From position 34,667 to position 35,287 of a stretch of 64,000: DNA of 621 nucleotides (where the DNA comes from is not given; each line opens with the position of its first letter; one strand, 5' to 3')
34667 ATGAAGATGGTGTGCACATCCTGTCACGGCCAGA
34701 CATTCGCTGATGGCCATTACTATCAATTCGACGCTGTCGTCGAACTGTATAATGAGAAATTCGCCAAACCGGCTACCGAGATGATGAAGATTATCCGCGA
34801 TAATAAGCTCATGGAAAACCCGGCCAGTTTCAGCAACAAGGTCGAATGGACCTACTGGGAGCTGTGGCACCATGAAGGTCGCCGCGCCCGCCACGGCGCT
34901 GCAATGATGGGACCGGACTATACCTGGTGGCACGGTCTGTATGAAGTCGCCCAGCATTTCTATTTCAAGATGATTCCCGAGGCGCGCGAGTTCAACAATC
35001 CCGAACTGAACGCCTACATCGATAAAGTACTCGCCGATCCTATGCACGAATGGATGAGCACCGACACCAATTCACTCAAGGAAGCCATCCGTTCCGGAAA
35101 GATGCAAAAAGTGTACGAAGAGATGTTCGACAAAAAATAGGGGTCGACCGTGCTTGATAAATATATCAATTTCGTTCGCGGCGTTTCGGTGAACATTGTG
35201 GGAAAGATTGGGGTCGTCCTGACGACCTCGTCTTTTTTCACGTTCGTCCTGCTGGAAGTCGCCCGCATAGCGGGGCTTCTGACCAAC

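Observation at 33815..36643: Two-gene multihaem module: periplasmic octahaem HAO/OTR-like cytochrome plus membrane-anchored hexahaem cytochrome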

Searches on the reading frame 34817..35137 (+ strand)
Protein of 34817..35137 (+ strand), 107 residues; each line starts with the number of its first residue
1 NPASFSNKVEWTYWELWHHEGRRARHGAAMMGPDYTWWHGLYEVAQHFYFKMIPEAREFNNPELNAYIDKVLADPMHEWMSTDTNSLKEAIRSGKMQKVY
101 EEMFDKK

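Call 59: search_solved_structures(query=window:34817-35137:+, max_evalue=10, show_alignments=5)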
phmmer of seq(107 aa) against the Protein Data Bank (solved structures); distinct sequences matched with E-value up to 10: 7.
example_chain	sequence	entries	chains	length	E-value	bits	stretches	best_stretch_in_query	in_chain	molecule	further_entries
6to3_AAA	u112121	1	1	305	0.0011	22.5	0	19-81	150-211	Glutathione transferase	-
7odm_AAA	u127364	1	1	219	0.035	17.6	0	19-76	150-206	Glutathione transferase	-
6tk8_AAA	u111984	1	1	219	0.051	17.1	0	19-76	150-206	Glutathione transferase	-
6tjs_AAA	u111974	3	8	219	0.092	16.3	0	19-76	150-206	Glutathione transferase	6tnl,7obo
6riv_B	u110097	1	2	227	0.099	16.2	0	19-76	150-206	Glutathione transferase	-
5h78_A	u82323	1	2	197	0.27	14.8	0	51-106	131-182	cAMP-dependent protein kinase type II-alpha regulatory subunit,DHR14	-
8jst_A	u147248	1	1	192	2.7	11.6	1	11-57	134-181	Endo-beta-1,4-xylanase rMxylcd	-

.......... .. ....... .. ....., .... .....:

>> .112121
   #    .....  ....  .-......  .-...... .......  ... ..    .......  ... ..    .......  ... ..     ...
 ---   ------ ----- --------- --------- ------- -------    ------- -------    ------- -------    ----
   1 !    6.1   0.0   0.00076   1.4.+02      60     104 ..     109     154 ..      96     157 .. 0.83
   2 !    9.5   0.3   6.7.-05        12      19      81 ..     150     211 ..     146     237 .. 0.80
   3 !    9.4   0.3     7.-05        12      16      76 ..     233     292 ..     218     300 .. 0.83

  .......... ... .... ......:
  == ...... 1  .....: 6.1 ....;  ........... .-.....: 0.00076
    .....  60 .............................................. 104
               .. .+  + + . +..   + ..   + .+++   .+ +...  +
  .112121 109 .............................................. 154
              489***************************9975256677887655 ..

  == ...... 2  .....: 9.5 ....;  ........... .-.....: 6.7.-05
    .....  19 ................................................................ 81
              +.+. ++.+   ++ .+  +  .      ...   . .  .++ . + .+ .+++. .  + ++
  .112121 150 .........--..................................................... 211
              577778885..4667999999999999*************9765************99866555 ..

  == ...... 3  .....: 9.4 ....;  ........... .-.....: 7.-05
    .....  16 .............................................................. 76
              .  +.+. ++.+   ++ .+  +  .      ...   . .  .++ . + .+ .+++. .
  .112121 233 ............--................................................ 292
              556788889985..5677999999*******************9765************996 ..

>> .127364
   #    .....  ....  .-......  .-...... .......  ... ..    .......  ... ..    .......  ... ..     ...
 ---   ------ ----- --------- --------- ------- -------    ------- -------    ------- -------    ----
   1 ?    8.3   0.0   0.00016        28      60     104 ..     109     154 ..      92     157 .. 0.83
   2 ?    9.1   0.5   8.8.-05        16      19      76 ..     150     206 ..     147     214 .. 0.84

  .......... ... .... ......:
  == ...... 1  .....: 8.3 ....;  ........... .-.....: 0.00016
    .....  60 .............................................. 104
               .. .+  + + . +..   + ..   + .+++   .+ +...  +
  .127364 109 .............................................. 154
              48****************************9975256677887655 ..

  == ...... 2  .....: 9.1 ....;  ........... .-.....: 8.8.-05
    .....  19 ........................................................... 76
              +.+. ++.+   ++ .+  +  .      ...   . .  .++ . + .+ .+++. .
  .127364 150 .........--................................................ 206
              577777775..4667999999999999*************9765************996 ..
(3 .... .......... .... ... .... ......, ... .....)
